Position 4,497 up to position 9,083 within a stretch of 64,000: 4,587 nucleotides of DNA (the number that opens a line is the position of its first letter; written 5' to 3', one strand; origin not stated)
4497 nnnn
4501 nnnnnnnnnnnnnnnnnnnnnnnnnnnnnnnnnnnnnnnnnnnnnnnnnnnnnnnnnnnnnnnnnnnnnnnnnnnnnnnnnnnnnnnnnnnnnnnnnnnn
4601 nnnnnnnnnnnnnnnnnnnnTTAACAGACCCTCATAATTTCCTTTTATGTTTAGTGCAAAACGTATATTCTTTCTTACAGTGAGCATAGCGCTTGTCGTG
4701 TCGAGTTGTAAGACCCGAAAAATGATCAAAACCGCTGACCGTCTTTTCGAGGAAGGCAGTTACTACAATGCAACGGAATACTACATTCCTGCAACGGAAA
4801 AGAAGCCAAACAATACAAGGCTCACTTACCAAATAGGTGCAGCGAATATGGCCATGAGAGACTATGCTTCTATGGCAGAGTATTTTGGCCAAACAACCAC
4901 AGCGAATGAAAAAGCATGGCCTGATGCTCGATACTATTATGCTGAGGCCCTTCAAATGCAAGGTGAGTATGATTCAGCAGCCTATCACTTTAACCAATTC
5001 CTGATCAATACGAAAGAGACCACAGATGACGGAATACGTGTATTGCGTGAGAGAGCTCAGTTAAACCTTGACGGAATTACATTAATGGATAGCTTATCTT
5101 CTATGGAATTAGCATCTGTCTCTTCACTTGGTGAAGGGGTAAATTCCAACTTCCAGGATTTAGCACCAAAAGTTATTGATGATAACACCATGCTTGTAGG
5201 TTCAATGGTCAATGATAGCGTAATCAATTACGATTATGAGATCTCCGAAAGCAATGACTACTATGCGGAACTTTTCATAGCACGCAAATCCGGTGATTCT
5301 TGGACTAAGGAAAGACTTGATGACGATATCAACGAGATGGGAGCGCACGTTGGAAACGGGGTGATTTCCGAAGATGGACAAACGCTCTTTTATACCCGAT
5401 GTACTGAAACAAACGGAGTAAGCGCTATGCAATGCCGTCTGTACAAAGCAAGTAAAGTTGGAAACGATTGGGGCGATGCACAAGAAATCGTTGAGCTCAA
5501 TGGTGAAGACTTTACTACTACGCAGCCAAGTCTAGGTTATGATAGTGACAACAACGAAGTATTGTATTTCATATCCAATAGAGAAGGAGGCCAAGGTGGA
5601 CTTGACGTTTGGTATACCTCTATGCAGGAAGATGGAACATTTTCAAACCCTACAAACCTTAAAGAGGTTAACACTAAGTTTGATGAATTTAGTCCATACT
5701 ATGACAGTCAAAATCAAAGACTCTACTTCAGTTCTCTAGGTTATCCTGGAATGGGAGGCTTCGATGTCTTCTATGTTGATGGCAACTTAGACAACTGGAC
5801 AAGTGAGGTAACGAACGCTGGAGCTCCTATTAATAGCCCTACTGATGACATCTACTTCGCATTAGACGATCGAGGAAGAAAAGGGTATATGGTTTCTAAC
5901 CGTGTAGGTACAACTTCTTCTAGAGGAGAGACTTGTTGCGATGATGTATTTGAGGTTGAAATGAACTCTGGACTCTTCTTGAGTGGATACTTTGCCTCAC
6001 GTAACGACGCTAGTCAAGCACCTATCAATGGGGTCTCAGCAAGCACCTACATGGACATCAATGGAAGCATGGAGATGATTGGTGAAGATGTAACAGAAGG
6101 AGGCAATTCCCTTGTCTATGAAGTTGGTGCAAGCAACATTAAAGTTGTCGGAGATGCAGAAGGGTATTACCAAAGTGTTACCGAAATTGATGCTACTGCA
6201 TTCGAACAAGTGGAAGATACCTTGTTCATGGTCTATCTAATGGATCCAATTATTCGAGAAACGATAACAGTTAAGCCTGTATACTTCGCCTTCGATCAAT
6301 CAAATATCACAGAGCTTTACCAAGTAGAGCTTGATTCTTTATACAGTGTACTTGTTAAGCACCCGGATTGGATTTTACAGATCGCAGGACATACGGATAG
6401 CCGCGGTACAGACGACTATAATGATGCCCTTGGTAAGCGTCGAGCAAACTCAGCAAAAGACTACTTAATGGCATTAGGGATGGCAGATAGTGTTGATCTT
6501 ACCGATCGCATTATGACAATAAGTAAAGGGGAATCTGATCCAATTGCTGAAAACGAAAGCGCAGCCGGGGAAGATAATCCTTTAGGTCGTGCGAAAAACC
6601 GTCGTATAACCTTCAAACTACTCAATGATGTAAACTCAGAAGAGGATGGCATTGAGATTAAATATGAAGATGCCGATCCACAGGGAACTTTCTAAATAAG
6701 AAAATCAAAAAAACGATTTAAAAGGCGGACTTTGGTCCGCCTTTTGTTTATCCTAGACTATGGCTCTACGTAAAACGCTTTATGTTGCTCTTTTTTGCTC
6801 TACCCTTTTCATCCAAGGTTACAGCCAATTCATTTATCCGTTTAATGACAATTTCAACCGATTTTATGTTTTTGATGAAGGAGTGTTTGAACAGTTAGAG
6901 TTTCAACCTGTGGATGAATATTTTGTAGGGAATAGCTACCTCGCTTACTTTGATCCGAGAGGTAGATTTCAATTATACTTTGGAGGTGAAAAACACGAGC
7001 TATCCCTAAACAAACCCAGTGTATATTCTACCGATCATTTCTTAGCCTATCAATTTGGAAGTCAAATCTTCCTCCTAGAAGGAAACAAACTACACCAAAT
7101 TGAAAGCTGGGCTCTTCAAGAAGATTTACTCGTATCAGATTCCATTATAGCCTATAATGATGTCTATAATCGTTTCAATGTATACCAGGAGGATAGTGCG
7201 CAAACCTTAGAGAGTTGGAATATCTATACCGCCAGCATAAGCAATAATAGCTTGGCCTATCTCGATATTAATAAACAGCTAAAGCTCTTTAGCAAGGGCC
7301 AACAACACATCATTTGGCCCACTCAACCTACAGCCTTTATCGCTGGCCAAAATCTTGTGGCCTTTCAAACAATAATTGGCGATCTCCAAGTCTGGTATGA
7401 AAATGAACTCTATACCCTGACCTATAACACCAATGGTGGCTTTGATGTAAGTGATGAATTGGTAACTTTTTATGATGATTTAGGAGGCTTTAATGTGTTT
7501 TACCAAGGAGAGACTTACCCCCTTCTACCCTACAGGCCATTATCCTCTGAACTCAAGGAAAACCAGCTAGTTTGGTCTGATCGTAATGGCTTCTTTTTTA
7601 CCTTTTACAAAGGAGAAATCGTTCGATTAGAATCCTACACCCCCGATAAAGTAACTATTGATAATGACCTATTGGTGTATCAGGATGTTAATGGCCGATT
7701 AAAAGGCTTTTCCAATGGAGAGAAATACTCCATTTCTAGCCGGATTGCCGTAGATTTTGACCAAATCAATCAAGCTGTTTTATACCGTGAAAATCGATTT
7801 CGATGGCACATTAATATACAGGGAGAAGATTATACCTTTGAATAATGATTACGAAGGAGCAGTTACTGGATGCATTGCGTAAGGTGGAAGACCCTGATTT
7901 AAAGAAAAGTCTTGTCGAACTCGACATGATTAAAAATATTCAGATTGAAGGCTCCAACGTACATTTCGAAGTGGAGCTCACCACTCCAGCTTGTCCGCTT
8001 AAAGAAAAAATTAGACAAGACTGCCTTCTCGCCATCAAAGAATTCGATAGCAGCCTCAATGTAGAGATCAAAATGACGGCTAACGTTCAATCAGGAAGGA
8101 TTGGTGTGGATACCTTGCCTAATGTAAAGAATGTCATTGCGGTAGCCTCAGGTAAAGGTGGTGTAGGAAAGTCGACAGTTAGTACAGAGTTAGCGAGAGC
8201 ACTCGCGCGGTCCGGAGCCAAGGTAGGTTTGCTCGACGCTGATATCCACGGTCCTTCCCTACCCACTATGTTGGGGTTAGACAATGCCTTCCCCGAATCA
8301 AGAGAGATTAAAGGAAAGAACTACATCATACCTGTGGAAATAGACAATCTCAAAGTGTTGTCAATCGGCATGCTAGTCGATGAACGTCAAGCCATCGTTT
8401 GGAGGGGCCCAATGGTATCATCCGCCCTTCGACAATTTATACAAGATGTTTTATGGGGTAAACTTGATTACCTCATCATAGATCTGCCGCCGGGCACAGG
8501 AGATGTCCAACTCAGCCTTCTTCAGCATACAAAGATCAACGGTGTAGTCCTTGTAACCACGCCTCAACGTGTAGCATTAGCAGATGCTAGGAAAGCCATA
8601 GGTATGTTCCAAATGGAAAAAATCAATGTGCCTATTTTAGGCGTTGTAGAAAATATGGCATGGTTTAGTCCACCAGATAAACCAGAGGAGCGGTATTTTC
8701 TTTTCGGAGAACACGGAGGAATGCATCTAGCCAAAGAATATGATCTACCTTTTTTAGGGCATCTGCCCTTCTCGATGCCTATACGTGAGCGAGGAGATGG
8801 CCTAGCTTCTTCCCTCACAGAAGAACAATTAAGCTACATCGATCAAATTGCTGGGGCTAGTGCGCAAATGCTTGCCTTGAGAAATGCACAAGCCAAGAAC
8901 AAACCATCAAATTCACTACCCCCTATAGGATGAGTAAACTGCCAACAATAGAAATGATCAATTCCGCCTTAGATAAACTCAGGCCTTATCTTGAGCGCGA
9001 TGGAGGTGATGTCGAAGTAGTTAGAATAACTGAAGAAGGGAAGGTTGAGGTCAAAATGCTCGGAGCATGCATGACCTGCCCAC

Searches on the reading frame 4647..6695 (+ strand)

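Call 68: search_protein_families(library=pfam, proteins=[window:4647-6695:+], max_evalue=0.00001)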
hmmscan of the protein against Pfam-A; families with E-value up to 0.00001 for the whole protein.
window:4647-6695:+ (682 aa): 1 family
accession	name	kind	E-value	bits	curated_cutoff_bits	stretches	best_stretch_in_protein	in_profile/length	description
PF00691.25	OmpA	-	7.7e-18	65.1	27.2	1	546-641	1-93/98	OmpA family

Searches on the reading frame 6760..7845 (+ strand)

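Call 68: search_protein_families(library=pfam, proteins=[window:6760-7845:+], max_evalue=0.00001)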
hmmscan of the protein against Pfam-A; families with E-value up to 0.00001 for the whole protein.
window:6760-7845:+ (361 aa): 1 family
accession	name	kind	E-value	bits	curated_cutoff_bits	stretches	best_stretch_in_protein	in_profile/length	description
PF21734.3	10_blade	-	8.8e-58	196.7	27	1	22-358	4-345/345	10-bladed beta propeller domain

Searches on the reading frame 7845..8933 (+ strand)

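Call 68: search_protein_families(library=pfam, proteins=[window:7845-8933:+], max_evalue=0.00001)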
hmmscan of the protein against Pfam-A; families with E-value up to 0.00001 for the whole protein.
window:7845-8933:+ (362 aa): 6 families
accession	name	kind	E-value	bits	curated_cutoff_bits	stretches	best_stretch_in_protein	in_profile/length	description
PF10609.15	ParA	-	3.9e-89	298.7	27.1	1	93-333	1-235/246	NUBPL iron-transfer P-loop NTPase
PF01883.24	FeS_assembly_P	-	1.3e-20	73.9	23.5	1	4-69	1-66/73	Iron-sulfur cluster assembly protein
PF01656.29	CbiA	-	4.3e-14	53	25.4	1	98-271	1-82/125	CobQ/CobB/MinD/ParA nucleotide binding domain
PF13614.12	AAA_31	-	1.2e-12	48.6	27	1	96-243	2-152/177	AAA domain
PF09140.17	MipZ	-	7.7e-08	32.4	20.7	1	97-157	2-62/262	ATPase MipZ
PF02374.21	ArsA_ATPase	-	1.2e-06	28.4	24.3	0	100-145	5-49/305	Anion-transporting ATPase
